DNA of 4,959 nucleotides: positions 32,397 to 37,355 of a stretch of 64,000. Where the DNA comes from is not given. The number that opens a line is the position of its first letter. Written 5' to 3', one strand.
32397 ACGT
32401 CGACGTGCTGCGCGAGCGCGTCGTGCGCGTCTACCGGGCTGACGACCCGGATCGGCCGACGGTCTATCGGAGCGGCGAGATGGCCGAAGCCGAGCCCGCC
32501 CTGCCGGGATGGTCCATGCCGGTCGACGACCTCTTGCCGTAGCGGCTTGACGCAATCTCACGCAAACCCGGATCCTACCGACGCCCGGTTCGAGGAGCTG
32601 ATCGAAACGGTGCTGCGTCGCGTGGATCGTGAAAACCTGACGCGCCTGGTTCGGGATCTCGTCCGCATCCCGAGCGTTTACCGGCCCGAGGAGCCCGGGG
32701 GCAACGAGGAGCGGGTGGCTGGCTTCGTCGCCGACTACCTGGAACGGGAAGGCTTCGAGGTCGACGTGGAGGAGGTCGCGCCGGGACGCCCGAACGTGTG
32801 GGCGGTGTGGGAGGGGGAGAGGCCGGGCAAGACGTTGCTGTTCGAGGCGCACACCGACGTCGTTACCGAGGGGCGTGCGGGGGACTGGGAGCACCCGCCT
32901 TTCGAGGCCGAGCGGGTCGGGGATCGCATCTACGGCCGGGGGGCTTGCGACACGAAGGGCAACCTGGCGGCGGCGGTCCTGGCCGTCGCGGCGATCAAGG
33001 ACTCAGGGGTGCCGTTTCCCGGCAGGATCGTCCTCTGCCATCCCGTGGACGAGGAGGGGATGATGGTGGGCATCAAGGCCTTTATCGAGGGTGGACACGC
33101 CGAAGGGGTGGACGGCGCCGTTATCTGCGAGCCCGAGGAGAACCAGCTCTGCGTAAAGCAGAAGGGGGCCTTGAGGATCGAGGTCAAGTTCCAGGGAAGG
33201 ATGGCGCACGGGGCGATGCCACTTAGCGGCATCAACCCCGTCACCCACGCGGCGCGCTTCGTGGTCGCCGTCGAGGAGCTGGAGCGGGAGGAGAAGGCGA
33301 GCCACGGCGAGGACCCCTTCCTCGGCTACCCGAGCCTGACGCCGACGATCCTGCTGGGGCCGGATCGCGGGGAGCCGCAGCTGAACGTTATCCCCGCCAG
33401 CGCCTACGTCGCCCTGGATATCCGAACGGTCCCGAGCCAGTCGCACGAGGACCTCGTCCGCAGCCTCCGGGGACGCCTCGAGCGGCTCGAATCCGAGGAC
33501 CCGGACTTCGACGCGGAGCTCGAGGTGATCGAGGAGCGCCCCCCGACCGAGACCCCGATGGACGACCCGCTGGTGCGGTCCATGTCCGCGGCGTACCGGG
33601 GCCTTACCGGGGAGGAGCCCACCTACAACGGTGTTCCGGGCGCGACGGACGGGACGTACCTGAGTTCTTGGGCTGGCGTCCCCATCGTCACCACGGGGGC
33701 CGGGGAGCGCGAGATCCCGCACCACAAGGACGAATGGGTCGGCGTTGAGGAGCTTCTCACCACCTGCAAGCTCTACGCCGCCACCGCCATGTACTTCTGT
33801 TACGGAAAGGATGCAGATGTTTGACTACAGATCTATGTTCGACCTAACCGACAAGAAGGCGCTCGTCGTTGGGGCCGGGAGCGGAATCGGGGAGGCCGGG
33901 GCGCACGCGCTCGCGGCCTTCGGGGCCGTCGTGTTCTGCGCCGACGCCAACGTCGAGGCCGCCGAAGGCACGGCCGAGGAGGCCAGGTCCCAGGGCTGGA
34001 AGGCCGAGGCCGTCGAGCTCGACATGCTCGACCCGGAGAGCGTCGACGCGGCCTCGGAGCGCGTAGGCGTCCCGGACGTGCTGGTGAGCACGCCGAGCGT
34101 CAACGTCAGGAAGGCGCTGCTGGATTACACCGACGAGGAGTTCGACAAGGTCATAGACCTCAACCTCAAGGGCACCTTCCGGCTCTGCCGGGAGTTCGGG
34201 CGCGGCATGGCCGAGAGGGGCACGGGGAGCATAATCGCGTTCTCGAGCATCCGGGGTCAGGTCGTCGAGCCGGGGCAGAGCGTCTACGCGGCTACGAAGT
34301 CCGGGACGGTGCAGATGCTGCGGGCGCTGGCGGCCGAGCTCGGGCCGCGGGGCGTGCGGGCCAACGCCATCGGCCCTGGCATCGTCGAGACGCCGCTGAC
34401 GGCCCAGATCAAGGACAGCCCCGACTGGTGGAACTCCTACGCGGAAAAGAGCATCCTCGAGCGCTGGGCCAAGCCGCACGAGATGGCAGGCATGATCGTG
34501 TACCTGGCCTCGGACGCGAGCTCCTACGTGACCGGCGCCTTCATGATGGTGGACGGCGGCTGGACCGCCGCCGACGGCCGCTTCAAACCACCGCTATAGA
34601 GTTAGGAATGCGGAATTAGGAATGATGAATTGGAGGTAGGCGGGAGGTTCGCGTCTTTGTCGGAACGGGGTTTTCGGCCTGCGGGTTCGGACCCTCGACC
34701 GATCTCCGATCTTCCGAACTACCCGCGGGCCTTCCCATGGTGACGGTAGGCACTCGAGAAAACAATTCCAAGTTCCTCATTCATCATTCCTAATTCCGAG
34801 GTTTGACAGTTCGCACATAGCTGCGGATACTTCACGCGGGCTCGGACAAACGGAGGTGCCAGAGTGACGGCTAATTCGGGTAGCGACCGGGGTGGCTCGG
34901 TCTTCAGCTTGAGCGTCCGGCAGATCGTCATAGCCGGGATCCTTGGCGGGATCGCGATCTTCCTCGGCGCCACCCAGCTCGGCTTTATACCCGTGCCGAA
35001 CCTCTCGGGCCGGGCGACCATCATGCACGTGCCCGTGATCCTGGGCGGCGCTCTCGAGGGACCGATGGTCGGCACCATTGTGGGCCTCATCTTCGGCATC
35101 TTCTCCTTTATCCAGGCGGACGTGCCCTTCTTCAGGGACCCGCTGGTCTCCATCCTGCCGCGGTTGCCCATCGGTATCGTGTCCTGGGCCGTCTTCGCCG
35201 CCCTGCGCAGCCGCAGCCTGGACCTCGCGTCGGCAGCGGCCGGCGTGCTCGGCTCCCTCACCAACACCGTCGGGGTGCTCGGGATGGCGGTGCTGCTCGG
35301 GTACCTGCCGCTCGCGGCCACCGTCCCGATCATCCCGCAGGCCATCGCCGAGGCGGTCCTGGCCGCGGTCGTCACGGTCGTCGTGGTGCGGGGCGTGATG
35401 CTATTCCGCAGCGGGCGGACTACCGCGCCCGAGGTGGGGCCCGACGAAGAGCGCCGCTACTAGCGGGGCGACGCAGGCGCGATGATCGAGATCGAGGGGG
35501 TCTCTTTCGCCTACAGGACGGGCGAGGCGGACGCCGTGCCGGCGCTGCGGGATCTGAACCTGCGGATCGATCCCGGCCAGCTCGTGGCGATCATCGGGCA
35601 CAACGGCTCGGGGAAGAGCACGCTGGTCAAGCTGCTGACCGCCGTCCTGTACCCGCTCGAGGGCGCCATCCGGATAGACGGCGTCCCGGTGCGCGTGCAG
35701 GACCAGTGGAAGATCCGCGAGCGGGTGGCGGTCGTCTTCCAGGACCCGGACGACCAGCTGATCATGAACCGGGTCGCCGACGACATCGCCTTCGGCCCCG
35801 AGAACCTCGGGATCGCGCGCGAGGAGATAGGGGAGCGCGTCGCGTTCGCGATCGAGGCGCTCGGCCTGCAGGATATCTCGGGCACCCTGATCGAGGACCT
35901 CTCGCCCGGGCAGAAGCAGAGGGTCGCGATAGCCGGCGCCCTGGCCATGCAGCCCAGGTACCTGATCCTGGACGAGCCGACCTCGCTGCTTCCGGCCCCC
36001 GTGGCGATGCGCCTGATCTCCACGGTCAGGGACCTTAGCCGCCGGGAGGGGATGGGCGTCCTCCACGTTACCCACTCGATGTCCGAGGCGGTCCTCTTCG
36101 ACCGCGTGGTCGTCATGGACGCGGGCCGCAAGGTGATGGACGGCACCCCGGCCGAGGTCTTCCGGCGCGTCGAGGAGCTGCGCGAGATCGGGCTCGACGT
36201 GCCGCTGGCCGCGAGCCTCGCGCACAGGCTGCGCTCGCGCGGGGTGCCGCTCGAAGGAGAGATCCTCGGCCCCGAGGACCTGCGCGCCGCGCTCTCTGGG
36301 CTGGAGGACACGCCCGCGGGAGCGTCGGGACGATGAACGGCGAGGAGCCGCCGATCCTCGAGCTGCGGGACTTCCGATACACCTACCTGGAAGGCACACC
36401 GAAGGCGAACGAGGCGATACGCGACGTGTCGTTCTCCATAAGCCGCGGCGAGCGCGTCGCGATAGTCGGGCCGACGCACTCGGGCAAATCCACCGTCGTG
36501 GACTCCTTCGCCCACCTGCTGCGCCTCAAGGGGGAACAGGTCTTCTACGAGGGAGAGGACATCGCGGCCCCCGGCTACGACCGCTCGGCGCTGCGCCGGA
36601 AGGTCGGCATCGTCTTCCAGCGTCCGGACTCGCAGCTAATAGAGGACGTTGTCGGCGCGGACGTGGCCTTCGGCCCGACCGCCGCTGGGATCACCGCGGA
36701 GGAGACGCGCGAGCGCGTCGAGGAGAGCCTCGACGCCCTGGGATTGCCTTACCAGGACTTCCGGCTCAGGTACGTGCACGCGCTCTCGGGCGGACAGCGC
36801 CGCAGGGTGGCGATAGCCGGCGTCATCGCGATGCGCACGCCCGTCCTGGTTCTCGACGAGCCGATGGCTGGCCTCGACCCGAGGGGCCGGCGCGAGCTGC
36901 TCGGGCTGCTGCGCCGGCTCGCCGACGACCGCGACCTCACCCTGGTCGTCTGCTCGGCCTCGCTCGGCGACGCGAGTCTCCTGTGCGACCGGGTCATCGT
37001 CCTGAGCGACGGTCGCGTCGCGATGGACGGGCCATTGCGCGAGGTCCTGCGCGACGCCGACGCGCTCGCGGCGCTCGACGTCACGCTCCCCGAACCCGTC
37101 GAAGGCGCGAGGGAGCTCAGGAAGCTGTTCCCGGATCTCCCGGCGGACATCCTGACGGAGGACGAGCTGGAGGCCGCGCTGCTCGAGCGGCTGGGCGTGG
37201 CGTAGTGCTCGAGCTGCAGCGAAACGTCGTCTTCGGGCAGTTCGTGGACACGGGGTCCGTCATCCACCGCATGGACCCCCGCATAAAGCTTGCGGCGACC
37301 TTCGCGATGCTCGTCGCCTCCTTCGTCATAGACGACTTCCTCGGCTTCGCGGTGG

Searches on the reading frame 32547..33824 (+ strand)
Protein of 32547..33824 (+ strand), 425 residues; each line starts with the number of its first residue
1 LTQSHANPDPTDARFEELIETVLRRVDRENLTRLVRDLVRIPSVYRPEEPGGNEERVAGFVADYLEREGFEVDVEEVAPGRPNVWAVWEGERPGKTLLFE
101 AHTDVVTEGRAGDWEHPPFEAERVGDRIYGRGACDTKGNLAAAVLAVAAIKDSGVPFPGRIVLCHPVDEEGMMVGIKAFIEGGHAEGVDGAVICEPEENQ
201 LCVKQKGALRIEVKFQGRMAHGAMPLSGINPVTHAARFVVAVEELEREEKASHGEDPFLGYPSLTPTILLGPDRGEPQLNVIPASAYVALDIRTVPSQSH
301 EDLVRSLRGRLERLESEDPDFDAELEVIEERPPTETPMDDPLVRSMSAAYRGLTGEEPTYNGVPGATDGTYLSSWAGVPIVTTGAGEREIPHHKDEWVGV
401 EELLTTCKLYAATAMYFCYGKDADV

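Call 59: search_protein_families(library=pfam, proteins=[window:32547-33824:+], max_evalue=0.00001)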
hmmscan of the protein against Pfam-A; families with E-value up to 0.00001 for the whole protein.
window:32547-33824:+ (425 aa): 2 families
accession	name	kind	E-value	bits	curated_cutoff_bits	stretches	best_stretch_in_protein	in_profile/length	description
PF01546.33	Peptidase_M20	-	4.2e-34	118.7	24.6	1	98-415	1-205/206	Peptidase family M20/M25/M40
PF07687.19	M20_dimer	-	4.7e-16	59.1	21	1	204-317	2-105/107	Peptidase dimerisation domain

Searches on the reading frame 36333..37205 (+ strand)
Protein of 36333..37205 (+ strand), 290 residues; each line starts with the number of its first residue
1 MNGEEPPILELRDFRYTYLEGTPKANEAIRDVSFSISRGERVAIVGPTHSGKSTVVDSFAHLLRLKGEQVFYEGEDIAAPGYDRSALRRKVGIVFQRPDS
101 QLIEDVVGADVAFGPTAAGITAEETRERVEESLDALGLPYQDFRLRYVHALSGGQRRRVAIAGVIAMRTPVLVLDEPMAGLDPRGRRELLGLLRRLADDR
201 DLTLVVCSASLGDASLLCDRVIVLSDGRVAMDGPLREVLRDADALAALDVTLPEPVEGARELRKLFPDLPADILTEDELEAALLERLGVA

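Call 59: search_protein_families(library=pfam, proteins=[window:36333-37205:+], max_evalue=0.00001)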
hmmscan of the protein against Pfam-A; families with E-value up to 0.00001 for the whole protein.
window:36333-37205:+ (290 aa): 3 families
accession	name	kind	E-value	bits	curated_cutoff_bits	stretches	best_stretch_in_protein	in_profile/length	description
PF00005.33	ABC_tran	-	2.3e-26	93.4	25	1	30-179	2-137/137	ABC transporter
PF13304.12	AAA_21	-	2.9e-07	31.3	27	0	147-205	234-294/304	AAA domain, putative AbiEii toxin, Type IV TA system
PF02463.25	SMC_N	-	3.5e-06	27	40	0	42-199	27-189/220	RecF/RecN/SMC N terminal domain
